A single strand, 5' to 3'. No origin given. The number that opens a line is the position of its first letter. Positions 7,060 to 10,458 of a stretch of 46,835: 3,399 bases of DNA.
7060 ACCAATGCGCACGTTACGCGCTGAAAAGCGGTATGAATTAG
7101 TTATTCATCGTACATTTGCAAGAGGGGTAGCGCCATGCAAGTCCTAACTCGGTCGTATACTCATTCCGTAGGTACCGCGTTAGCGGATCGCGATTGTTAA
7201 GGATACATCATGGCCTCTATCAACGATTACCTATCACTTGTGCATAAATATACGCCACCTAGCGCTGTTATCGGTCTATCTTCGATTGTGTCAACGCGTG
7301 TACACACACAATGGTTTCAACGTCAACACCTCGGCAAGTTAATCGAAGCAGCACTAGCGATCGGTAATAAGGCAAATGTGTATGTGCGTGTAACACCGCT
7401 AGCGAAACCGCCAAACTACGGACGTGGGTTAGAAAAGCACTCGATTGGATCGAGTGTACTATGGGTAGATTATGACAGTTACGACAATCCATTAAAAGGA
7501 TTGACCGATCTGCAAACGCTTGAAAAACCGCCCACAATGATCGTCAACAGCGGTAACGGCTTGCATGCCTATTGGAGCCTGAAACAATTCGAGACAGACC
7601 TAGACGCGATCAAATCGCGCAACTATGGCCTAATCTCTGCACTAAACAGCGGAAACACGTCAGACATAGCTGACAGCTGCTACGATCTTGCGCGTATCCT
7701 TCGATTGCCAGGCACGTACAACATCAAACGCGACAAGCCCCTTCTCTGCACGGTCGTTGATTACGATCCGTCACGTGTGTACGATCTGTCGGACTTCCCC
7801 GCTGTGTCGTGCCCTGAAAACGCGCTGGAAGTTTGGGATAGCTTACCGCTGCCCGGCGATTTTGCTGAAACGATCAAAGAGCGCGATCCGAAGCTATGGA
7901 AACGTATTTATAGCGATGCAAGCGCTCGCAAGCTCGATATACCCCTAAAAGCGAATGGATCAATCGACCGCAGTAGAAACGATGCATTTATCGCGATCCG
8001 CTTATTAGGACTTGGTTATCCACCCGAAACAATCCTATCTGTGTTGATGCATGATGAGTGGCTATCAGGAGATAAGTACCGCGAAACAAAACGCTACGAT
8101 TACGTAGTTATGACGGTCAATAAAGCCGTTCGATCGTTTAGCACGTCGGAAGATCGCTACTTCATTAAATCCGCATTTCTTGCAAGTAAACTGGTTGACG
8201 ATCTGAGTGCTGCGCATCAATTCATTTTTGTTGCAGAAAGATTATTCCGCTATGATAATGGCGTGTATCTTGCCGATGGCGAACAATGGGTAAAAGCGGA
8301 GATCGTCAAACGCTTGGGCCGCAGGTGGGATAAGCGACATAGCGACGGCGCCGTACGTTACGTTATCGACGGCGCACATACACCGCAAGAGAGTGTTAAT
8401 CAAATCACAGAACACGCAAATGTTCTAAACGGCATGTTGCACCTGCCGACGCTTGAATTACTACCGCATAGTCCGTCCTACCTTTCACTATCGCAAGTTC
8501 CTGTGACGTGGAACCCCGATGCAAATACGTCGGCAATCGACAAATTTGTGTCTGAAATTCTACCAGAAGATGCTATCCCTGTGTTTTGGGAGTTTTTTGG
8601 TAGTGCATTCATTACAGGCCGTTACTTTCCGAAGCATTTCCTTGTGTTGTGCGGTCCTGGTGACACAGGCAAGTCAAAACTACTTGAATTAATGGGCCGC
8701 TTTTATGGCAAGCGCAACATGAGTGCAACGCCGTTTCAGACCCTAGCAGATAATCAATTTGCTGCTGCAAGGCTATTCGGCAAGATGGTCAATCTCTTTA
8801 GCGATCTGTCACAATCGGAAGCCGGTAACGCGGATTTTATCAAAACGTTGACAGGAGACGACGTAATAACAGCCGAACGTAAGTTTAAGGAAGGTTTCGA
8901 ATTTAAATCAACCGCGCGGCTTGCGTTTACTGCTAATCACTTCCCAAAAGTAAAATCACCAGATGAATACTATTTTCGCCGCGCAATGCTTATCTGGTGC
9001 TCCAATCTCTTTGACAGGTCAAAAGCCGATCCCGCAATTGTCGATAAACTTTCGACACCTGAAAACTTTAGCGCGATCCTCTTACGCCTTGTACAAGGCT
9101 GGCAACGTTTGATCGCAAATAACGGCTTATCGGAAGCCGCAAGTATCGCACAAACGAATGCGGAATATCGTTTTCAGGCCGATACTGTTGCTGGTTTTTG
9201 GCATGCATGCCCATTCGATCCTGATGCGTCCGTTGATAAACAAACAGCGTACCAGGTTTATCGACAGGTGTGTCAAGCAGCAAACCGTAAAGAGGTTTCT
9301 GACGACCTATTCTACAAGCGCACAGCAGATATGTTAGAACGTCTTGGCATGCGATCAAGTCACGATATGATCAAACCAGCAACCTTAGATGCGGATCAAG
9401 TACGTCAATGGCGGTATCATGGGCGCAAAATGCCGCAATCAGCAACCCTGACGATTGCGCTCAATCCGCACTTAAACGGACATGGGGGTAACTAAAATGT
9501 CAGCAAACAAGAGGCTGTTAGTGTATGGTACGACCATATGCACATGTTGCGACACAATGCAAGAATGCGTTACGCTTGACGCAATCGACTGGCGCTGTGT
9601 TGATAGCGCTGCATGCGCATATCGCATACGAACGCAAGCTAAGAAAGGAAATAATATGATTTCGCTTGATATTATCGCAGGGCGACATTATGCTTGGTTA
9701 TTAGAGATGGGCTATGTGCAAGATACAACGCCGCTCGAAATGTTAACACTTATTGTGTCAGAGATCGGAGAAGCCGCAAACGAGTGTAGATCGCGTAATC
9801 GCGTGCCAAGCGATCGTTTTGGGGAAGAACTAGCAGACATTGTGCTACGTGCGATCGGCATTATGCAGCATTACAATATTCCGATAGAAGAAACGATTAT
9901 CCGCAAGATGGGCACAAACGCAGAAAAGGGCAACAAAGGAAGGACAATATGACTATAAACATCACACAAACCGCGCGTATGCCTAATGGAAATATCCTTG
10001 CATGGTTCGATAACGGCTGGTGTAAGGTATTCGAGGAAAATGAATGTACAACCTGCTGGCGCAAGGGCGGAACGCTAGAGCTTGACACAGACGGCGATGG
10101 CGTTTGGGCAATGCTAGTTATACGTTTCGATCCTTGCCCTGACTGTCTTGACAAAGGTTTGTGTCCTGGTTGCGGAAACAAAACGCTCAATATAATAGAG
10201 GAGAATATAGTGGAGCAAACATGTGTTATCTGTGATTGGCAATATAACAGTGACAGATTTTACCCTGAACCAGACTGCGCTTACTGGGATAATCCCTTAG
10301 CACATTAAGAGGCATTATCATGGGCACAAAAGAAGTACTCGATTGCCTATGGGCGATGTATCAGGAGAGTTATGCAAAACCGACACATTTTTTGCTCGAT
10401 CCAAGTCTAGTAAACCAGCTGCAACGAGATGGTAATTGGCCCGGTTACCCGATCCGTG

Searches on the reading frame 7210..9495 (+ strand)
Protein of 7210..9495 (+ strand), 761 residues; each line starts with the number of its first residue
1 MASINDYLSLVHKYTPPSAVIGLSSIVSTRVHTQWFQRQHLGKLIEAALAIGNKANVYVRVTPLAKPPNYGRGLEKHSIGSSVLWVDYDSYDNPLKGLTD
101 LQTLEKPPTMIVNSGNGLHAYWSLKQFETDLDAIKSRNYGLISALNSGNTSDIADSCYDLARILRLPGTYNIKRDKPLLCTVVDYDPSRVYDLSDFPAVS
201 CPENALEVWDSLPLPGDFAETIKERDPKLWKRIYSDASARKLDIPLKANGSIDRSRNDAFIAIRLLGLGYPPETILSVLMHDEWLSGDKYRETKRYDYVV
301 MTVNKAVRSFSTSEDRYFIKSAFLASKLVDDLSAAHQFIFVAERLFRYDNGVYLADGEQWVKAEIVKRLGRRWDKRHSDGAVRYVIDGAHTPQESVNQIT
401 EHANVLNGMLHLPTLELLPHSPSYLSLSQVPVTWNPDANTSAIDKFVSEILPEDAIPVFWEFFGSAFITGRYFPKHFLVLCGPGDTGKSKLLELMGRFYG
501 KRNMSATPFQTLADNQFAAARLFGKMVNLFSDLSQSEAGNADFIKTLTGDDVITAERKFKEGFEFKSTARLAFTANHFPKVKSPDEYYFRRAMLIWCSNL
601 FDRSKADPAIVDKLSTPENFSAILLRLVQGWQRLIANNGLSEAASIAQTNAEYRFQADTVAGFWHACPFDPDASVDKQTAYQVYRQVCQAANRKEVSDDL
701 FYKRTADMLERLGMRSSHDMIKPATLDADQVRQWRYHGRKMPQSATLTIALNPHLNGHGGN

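Call 12: search_protein_families(library=pfam, proteins=[window:7210-9495:+], max_evalue=0.01)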
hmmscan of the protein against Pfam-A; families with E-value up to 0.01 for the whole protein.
window:7210-9495:+ (761 aa): 2 families
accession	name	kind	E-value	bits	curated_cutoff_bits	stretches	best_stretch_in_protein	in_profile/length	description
PF19263.5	DUF5906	-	3e-19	70.2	27.6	1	480-591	1-114/114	Family of unknown function (DUF5906)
PF08706.16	D5_N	-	4.9e-06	27.3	22.4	1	404-451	97-144/145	D5 N terminal like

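Call 13: search_protein_families(library=phrogs, proteins=[window:7210-9495:+], max_evalue=0.01)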
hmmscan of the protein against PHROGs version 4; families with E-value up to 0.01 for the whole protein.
window:7210-9495:+ (761 aa): 13 families
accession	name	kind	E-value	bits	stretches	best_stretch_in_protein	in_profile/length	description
phrog_864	-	DNA, RNA and nucleotide metabolism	8.6e-58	197.6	1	311-704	190-595/1064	DNA primase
phrog_6088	-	DNA, RNA and nucleotide metabolism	2.4e-51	176.1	1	388-715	418-748/772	DNA primase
phrog_1829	-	DNA, RNA and nucleotide metabolism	6.7e-50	171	1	98-726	101-740/772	DNA primase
phrog_1156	-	DNA, RNA and nucleotide metabolism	1.8e-45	156.8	1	387-709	464-804/855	DNA primase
phrog_2478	-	DNA, RNA and nucleotide metabolism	2.4e-44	152.7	2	402-703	508-816/854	DNA polymerase/primase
phrog_16213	-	DNA, RNA and nucleotide metabolism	6.1e-40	138.2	1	305-665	220-581/732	DNA primase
phrog_7601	-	unknown function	5.6e-30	105.7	1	466-735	11-280/289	-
phrog_16950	-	DNA, RNA and nucleotide metabolism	1.2e-18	67.4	1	293-664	376-759/843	DNA primase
phrog_1883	-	DNA, RNA and nucleotide metabolism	6.4e-18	65.4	1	462-703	479-724/756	DNA helicase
phrog_10514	-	DNA, RNA and nucleotide metabolism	1e-09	38.2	1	80-196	77-186/750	DNA primase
phrog_3123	-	unknown function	8e-08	32.3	1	78-290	83-271/583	-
phrog_25314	-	unknown function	5.1e-05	22.6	1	104-183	137-215/1010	-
phrog_4210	-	DNA, RNA and nucleotide metabolism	7.1e-05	21.8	1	439-600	140-303/1304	DNA polymerase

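Call 51: search_dna_similar(query=window:7210-9495:+, collection=phages, mode=protein, max_rows=15)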
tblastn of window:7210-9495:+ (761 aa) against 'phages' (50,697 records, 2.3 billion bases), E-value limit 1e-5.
Records with a match: 891; places in all: 892; records where one place covers at least 80% of the query: 0.
Best place of each record, by identity: <60% 891.
By first word of the organism name: Mycobacterium 235; Streptococcus 124; Enterococcus 110; Microbacterium 97; Arthrobacter 78; Streptomyces 43; Listeria 20; Lactobacillus 16; Bacteriophage 12; Bordetella 9; and 53 more.
By host as written in the record: Mycobacterium smegmatis mc2 155 167; - 55; Microbacterium foliorum NRRL B-24224 53; Arthrobacter globiformis B-2979 48; Enterococcus faecalis 40; Mycobacterium smegmatis mc#155 35; Microbacterium foliorum NRRL B-24224 SEA 28; Mycobacterium smegmatis mc2155 12; and 265 more.
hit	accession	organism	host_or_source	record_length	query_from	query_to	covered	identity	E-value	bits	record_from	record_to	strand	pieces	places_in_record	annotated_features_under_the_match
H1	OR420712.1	Oceanotoga phage vB_OteS-UFV02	Oceanotoga teriensis UFV_LIMV02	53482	54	735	74%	30.6%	4e-48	252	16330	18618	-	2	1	DNA primase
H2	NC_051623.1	Mycobacterium phage Marshawn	Mycobacterium smegmatis mc2 155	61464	45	716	59%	27.9%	5e-10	133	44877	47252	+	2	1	68: DNA polymerase/primase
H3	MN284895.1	Mycobacterium phage Marshawn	Mycobacterium smegmatis mc2 155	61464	45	716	59%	27.9%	5e-10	133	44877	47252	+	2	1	68: DNA primase/helicase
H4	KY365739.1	Streptomyces phage BabyGotBac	Streptomyces griseus ATCC 10137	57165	306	708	53%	28.4%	4e-26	121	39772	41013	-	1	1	DNA primase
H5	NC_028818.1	Streptomyces phage TP1604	Streptomyces griseus subsp. griseus ...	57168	306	708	53%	28.4%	4e-26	121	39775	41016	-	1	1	DNA primase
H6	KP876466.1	Streptomyces phage TP1604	Streptomyces griseus subsp. griseus ...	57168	306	708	53%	28.4%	4e-26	121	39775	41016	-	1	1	DNA primase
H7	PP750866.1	Streptomyces phage Geonosis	Streptomyces griseus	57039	305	671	48%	31.0%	5e-28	127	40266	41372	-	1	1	DNA primase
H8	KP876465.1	Streptomyces phage YDN12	Streptomyces griseus subsp. griseus ...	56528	305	671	48%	30.7%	5e-28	127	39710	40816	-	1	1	DNA primase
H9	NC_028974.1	Streptomyces phage YDN12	Streptomyces griseus subsp. griseus ...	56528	305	671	48%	30.7%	5e-28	127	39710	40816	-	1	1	DNA primase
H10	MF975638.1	Streptomyces phage Abt2graduatex2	Streptomyces griseus ATCC 10137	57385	304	671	48%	30.4%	1e-27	126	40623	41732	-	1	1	DNA primase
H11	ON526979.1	Streptomyces phage Asis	Streptomyces griseus ATCC 10137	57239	306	671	48%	30.3%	5e-26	121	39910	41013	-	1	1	49: DNA primase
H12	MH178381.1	Streptomyces phage BayC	Streptomyces griseus ATCC 10137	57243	306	671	48%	30.3%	5e-26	121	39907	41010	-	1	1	49: DNA primase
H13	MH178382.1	Streptomyces phage Salete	Streptomyces griseus ATCC 10137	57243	306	671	48%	30.3%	5e-26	121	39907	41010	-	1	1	49: DNA primase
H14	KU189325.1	Streptomyces phage Maih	Streptomyces griseus subsp. griseus ...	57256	306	671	48%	30.3%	5e-26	121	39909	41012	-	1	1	DNA primase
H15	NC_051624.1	Mycobacterium phage Nibb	Mycobacterium smegmatis mc2 155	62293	48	717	55%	26.3%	1e-10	132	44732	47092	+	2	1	71: DNA polymerase/primase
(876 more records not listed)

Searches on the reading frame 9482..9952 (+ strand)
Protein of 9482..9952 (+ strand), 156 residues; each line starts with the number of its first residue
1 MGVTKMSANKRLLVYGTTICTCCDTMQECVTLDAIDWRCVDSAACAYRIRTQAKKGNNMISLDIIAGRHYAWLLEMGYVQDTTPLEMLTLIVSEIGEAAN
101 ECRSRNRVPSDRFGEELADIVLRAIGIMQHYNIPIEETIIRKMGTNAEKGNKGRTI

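Call 12: search_protein_families(library=pfam, proteins=[window:9482-9952:+], max_evalue=0.01)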
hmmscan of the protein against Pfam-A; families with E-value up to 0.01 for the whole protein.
window:9482-9952:+ (156 aa): 0 families

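Call 13: search_protein_families(library=phrogs, proteins=[window:9482-9952:+], max_evalue=0.01)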
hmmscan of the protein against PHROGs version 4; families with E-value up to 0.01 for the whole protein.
window:9482-9952:+ (156 aa): 3 families
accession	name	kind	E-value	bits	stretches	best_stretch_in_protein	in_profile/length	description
phrog_3301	-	other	2e-11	45.1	1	60-152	48-163/169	pyrophosphatase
phrog_9236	-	other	6.2e-05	23.9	0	80-117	25-62/191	pyrophosphatase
phrog_5658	-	other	0.00044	20.6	1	80-148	332-404/421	pyrophosphatase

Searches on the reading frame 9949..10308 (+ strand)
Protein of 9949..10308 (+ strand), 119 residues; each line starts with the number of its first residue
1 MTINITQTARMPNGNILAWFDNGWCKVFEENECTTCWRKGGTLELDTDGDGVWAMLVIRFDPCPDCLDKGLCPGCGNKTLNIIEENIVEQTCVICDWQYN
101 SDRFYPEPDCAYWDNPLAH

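Call 12: search_protein_families(library=pfam, proteins=[window:9949-10308:+], max_evalue=0.01)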
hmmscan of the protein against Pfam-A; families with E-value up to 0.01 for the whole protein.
window:9949-10308:+ (119 aa): 1 family
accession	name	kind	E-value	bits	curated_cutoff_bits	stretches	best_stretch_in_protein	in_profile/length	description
PF14206.11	Cys_rich_CPCC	-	0.0045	17.2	24.5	1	72-103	3-32/75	Cysteine-rich CPCC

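Call 13: search_protein_families(library=phrogs, proteins=[window:9949-10308:+], max_evalue=0.01)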
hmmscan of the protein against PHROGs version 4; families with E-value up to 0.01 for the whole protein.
window:9949-10308:+ (119 aa): 0 families
